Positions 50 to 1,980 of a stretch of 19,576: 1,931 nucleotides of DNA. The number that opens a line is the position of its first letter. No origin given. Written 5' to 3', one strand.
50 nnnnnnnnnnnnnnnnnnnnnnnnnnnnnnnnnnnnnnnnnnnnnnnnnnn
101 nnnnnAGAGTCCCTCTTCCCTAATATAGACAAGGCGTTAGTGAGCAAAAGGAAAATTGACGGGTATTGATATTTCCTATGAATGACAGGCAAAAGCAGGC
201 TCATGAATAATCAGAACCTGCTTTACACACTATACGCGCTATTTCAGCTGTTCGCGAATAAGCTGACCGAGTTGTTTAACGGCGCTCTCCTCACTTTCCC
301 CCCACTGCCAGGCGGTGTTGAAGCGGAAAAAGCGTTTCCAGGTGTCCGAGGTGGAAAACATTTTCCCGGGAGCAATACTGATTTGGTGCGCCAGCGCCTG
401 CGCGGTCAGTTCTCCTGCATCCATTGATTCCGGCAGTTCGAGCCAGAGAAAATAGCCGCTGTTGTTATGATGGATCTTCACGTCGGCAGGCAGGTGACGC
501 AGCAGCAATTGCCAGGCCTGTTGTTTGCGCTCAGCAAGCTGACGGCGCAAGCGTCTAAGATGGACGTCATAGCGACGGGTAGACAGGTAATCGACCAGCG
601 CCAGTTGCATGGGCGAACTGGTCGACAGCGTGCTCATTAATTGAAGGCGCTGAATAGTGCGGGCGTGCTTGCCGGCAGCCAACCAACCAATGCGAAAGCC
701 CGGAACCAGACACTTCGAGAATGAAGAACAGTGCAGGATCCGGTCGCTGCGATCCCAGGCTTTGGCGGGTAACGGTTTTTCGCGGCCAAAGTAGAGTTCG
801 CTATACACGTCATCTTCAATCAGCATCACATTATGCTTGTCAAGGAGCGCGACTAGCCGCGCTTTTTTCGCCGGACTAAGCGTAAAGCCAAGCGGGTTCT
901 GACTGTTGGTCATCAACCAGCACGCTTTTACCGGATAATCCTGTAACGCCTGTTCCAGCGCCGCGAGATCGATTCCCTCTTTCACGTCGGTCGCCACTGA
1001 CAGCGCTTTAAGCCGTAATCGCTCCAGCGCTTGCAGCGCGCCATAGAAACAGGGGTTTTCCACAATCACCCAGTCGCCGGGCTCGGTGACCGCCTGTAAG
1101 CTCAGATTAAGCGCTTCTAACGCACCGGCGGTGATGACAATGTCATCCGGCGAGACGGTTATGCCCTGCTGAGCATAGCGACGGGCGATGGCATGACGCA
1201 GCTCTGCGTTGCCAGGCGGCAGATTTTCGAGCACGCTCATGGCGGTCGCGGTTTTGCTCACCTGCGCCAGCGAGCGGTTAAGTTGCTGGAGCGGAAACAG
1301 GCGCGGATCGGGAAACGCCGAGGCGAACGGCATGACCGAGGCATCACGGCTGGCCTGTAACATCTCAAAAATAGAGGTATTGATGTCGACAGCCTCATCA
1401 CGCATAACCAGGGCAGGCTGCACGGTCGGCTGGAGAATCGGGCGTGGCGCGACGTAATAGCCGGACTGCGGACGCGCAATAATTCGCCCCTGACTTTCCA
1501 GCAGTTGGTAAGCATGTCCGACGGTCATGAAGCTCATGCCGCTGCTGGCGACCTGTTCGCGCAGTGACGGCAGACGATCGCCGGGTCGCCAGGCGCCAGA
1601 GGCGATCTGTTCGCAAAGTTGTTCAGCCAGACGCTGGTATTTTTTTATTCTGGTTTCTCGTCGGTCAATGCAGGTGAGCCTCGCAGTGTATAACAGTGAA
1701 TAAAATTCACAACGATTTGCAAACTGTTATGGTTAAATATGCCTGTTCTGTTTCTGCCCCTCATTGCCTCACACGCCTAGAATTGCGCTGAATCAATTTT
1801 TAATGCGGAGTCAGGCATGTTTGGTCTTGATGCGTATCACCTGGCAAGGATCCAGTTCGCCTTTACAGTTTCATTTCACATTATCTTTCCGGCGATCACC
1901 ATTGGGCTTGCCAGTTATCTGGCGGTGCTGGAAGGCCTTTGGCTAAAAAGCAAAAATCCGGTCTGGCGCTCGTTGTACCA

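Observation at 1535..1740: MocR-type regulator has no canonical start codon for its HTH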

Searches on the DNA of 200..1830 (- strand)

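Call 6: search_dna_similar(query=window:200-1830:-, collection=ecoli_genomes, mode=near, max_rows=15)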
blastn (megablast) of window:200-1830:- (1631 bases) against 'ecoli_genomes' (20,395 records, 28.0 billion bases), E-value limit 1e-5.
Records with a match: 31; places in all: 31; records where one place covers at least 80% of the query: 12.
Genomes with a match: 31 of 5426; with a place that covers at least 80% of the query: 12. Places per genome that has any: lowest 1, median 1, highest 1. On chromosomes: 4 places; on plasmids: 27.
Best place of each record, by identity: >=99% 8; 95-99% 19; 60-80% 4.
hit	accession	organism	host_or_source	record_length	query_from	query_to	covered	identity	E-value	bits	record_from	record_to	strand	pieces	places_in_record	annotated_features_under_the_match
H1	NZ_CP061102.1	Escherichia coli strain 1EC213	Homo sapiens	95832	1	1631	100%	100.0%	0e+0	3013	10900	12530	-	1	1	PLP-dependent aminotransferase family protein | cytochrome ubiquinol oxidase subunit I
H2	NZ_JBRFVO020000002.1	Escherichia coli strain IAL7250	Homo sapiens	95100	1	1631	100%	100.0%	0e+0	3013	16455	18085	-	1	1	aminotransferase-like domain-containing protein | cytochrome ubiquinol oxidase subunit I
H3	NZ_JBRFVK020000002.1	Escherichia coli strain IAL7252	Homo sapiens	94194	1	1631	100%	100.0%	0e+0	3013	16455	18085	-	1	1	aminotransferase-like domain-containing protein | cytochrome ubiquinol oxidase subunit I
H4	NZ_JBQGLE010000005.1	Escherichia coli strain HSP425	Homo sapiens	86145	1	1631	100%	100.0%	0e+0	3013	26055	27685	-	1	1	aminotransferase-like domain-containing protein | cytochrome ubiquinol oxidase subunit I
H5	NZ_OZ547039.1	Escherichia coli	Homo sapiens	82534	1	1631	100%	100.0%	0e+0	3013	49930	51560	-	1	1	aminotransferase-like domain-containing protein | cytochrome ubiquinol oxidase subunit I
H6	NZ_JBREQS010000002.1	Escherichia coli strain 400660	Homo sapiens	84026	1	1631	100%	99.9%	0e+0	3007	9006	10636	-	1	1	aminotransferase-like domain-containing protein | cytochrome ubiquinol oxidase subunit I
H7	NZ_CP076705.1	Escherichia coli O8:H28 strain BMH-17-0027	flour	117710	1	1631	100%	99.4%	0e+0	2963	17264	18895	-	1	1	PLP-dependent aminotransferase family protein | cytochrome ubiquinol oxidase subunit I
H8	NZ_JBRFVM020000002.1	Escherichia coli strain IAL7255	Homo sapiens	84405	253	1631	85%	100.0%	0e+0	2547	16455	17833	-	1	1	aminotransferase-like domain-containing protein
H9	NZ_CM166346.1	Escherichia coli strain CH4799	Homo sapiens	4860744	182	1592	87%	76.7%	0e+0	778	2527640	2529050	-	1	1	ydcR: aminotransferase-like domain-containing protein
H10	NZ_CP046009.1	Escherichia coli strain 1919D62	swine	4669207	182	1594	87%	76.5%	0e+0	760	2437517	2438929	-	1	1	ydcR: PLP-dependent aminotransferase family protein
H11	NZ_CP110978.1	Escherichia coli strain XYEH3934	Homo sapiens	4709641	182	1594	87%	76.5%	0e+0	760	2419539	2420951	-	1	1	ydcR: PLP-dependent aminotransferase family protein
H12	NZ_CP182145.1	Escherichia coli strain CUWW10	wastewater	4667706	182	1594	87%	76.5%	0e+0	760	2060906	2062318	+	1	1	ydcR: PLP-dependent aminotransferase family protein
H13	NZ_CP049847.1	Escherichia coli strain UPEC-245U/190328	Homo sapiens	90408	1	376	23%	98.7%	0e+0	665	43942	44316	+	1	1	GntR family transcriptional regulator | cytochrome ubiquinol oxidase subunit I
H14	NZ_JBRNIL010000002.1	Escherichia coli strain MB06172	seawater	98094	1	376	23%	98.7%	0e+0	665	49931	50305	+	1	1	GntR family transcriptional regulator | cytochrome ubiquinol oxidase subunit I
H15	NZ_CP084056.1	Escherichia coli strain X14-3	Procambarus clarkii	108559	1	253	16%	98.4%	8e-121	444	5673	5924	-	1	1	GntR family transcriptional regulator | cytochrome ubiquinol oxidase subunit I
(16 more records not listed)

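Call 7: get_annotated_region(hit=H1, flank=3000)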
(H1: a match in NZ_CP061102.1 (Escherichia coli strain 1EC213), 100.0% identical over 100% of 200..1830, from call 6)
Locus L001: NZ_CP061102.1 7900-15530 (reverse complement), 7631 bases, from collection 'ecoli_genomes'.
description: Escherichia coli strain 1EC213 plasmid pEC213_1-OXA-181, complete sequence
organism: Escherichia coli strain 1EC213 (NCBI taxid 562)
replicon: plasmid pEC213_1-OXA-181; assembly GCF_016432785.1
host: Homo sapiens; source: -; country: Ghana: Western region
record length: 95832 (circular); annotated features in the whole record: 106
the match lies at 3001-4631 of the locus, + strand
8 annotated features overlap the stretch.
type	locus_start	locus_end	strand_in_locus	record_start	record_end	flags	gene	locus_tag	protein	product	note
CDS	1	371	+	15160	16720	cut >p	-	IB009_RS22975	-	peptidase U32 family protein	frameshifted; incomplete; partial in the middle of a contig; missing N-terminus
CDS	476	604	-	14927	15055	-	-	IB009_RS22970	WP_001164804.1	DUF2474 domain-containing protein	-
CDS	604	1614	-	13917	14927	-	cydB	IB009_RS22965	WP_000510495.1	cytochrome d ubiquinol oxidase subunit II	-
CDS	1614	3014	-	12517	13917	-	-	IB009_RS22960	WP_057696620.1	cytochrome ubiquinol oxidase subunit I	-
CDS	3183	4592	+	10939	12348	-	-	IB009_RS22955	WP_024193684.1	PLP-dependent aminotransferase family protein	-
CDS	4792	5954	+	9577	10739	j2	-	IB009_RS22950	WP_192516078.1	IS3-like element IS3 family transposase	programmed frameshift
CDS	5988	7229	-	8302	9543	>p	-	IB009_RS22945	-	ISNCY family transposase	incomplete; partial in the middle of a contig; missing C-terminus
CDS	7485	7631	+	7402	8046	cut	-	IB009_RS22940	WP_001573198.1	pentapeptide repeat-containing protein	-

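Call 8: get_annotated_region(hit=H7, flank=3000)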
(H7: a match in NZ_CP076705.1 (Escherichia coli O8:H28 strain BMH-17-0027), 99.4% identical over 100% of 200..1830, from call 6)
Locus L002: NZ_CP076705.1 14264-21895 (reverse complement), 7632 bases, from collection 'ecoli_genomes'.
description: Escherichia coli O8:H28 strain BMH-17-0027 plasmid unnamed, complete sequence
organism: Escherichia coli O8:H28 strain BMH-17-0027 (NCBI taxid 2027295)
replicon: plasmid unnamed; assembly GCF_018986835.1
host: -; source: flour; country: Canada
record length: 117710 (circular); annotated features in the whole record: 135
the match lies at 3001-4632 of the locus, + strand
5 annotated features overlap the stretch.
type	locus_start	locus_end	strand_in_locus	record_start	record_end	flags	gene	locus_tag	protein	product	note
CDS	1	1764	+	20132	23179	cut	-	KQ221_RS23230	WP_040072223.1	Tn3 family transposase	-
CDS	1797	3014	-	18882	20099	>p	-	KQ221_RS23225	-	cytochrome ubiquinol oxidase subunit I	incomplete; partial in the middle of a contig; missing C-terminus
CDS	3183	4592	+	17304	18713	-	-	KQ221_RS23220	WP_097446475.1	PLP-dependent aminotransferase family protein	-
CDS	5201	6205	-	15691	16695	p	-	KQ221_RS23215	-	IS110 family transposase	internal stop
CDS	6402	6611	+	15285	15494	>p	-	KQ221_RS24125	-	hypothetical protein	incomplete; partial in the middle of a contig; missing N-terminus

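Call 9: get_annotated_region(hit=H13, flank=3000)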
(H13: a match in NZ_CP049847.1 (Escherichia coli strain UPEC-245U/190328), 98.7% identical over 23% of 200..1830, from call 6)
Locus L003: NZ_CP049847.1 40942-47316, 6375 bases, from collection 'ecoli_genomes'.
description: Escherichia coli strain UPEC-245U/190328 plasmid pEcoUTI1e, complete sequence
organism: Escherichia coli strain UPEC-245U/190328 (NCBI taxid 562)
replicon: plasmid pEcoUTI1e; assembly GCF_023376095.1
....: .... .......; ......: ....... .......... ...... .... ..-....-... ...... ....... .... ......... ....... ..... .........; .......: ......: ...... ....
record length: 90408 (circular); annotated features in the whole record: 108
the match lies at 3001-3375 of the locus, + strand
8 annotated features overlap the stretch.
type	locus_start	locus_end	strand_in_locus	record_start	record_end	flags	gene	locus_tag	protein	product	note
CDS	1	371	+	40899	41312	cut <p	-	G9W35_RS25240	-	collagenase-like protease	incomplete; partial in the middle of a contig; missing N-terminus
CDS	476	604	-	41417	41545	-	-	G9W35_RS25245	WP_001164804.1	DUF2474 domain-containing protein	-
CDS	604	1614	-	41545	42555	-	cydB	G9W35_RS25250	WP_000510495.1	cytochrome d ubiquinol oxidase subunit II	-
CDS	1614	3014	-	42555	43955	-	-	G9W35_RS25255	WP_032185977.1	cytochrome ubiquinol oxidase subunit I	-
CDS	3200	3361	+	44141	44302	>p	-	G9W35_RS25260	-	GntR family transcriptional regulator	incomplete; partial in the middle of a contig; missing C-terminus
CDS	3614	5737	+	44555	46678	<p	-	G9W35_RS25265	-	helicase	incomplete; partial in the middle of a contig; missing N-terminus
CDS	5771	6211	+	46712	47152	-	-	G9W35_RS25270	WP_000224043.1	hypothetical protein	-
CDS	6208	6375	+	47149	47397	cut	-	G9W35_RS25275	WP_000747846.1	hypothetical protein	-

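Call 13: get_annotated_region(hit=H10, flank=2500)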
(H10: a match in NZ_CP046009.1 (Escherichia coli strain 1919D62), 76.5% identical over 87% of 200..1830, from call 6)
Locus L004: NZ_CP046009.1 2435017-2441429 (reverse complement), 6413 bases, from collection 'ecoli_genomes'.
description: Escherichia coli strain 1919D62 chromosome, complete genome
organism: Escherichia coli strain 1919D62 (NCBI taxid 562)
replicon: chromosome; assembly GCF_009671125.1
host: swine; source: feces; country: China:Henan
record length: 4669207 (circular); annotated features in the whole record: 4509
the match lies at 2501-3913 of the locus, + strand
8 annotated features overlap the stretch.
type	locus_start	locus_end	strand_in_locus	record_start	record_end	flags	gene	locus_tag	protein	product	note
CDS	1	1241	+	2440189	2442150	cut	rlhA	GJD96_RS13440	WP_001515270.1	23S rRNA 5-hydroxycytidine C2501 synthase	-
CDS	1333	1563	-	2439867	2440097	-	yncJ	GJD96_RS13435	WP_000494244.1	YncJ family protein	-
CDS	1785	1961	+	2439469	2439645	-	hicA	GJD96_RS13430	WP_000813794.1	type II toxin-antitoxin system mRNA interferase toxin HicA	-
CDS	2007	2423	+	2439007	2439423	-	hicB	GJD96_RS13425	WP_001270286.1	type II toxin-antitoxin system antitoxin HicB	-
CDS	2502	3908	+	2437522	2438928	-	ydcR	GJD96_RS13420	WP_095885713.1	PLP-dependent aminotransferase family protein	-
CDS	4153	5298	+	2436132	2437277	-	ydcS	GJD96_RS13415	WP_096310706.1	putative ABC transporter substrate-binding protein YdcS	-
CDS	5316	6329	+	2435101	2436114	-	ydcT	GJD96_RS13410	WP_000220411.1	ABC transporter ATP-binding protein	-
CDS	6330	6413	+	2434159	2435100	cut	ydcU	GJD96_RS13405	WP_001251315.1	ABC transporter permease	-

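Call 15: search_dna_similar(query=window:1400-1830:-, collection=plasmids, mode=near, max_rows=60, rows=spread)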
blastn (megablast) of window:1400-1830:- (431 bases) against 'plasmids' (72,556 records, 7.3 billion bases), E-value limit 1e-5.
Records with a match: 32; places in all: 32; records where one place covers at least 80% of the query: 4.
Best place of each record, by identity: >=99% 3; 95-99% 29.
By first word of the organism name: Escherichia 20; Salmonella 10; Shigella 2.
By predicted mobility (MOB-suite, as given by PLSDB): mobilizable 19; non-mobilizable 9; conjugative 4.
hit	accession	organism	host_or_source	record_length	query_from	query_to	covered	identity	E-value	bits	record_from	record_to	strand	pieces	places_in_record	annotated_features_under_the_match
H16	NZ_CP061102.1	Escherichia coli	Homo sapiens,cell culture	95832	1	431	100%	100.0%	0e+0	797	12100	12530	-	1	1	PLP-dependent aminotransferase family protein | cytochrome ubiquinol oxidase subunit I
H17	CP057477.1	Escherichia coli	culture,Pooled cattle faecal samples ...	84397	1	431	100%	100.0%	0e+0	797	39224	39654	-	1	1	PLP-dependent aminotransferase family protein | cytochrome ubiquinol oxidase subunit I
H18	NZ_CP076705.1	Escherichia coli O8:H28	flour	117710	1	431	100%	99.3%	0e+0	780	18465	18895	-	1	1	PLP-dependent aminotransferase family protein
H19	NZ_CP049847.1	Escherichia coli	Homo sapiens,Biopsy of human bladder ...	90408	1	376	87%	98.7%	0e+0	665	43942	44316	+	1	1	cytochrome ubiquinol oxidase subunit I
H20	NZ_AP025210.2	Escherichia coli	Homo sapiens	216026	1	253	59%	98.4%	5e-122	444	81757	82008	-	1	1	cytochrome ubiquinol oxidase subunit I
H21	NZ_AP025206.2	Escherichia coli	Homo sapiens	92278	1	253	59%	98.4%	5e-122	444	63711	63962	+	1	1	cytochrome ubiquinol oxidase subunit I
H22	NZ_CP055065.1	Shigella dysenteriae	Shek Wu Hui WWTPs_2 WWTPs effluent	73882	1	253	59%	98.4%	5e-122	444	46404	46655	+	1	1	cytochrome ubiquinol oxidase subunit I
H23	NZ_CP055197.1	Shigella flexneri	Shatin WWTPs_10 WWTPs effluent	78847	1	253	59%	98.4%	5e-122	444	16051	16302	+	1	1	cytochrome ubiquinol oxidase subunit I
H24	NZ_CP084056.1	Escherichia coli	Procambarus clarkii,cell culture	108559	1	253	59%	98.4%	5e-122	444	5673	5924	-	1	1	cytochrome ubiquinol oxidase subunit I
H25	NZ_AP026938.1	Escherichia coli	Mastacembelus,gut contents of ...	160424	1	253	59%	98.4%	5e-122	444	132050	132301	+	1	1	cytochrome ubiquinol oxidase subunit I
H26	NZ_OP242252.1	Escherichia coli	Homo sapiens,stool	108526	1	253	59%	98.4%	5e-122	444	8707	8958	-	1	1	cytochrome ubiquinol oxidase subunit I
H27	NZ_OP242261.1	Escherichia coli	Homo sapiens,stool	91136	1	253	59%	98.4%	5e-122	444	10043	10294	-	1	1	cytochrome ubiquinol oxidase subunit I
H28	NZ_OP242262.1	Escherichia coli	Homo sapiens,stool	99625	1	253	59%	98.4%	5e-122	444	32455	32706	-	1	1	cytochrome ubiquinol oxidase subunit I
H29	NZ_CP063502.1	Escherichia coli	Homo sapiens,rectal swab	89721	1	253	59%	98.4%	5e-122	444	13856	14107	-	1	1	cytochrome ubiquinol oxidase subunit I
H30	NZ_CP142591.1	Escherichia coli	mixed culture,Sika deer feces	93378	1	253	59%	98.4%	5e-122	444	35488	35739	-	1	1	cytochrome ubiquinol oxidase subunit I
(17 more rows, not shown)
